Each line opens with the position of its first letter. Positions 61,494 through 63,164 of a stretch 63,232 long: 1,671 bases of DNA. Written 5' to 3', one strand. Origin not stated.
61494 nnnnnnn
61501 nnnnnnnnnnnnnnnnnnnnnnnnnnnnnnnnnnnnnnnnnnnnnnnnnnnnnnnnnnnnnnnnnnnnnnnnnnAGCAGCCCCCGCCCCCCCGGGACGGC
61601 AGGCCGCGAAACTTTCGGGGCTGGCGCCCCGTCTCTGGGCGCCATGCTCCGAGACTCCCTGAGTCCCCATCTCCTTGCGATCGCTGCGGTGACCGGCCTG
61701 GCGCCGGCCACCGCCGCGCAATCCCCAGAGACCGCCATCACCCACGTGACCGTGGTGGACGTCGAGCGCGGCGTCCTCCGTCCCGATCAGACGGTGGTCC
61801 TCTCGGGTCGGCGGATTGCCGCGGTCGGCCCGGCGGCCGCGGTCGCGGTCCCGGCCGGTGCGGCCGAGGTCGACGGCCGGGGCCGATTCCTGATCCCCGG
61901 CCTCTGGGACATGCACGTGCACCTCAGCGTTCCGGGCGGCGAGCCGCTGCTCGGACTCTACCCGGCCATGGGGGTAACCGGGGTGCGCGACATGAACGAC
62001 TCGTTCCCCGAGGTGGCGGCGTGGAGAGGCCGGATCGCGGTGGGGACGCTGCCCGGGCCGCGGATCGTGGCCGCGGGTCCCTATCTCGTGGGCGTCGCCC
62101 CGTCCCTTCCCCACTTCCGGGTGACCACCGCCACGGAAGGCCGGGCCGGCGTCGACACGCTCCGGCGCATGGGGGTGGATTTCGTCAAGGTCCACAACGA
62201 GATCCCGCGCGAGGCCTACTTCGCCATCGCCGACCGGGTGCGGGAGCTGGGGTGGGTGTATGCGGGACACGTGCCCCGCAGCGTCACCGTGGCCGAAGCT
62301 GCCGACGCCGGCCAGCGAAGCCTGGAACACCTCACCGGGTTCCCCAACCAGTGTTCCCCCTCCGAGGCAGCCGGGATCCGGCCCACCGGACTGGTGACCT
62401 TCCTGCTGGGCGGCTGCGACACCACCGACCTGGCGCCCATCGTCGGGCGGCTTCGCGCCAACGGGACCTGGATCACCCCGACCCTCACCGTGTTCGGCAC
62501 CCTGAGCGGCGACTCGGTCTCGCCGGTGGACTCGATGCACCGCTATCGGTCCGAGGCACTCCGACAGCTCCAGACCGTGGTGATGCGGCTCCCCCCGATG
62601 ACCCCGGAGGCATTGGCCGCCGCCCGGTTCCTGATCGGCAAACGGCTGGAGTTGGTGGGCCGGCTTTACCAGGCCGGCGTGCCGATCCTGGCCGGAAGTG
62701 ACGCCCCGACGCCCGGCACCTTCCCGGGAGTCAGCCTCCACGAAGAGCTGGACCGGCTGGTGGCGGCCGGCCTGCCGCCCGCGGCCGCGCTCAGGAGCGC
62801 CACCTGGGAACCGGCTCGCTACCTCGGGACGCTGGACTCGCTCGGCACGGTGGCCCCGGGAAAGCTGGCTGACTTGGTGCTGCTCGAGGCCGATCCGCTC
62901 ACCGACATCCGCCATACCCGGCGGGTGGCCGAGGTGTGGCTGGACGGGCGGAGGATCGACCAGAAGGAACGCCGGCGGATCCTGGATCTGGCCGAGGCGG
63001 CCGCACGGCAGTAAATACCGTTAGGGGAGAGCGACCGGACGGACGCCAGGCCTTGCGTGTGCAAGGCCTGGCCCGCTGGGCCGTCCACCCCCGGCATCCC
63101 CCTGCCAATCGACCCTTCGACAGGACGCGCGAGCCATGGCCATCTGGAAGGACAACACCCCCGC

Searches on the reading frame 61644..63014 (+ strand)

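Call 56: search_protein_families(library=pfam, proteins=[window:61644-63014:+], max_evalue=0.00001)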
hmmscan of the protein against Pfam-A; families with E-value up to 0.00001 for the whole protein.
window:61644-63014:+ (456 aa): 2 families
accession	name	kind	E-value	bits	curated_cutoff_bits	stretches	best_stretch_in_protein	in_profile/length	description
PF01979.26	Amidohydro_1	-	1.6e-17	64.2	25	1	261-437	185-344/345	Amidohydrolase family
PF07969.17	Amidohydro_3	-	6.4e-14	52.7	29.7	1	336-437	357-470/472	Amidohydrolase family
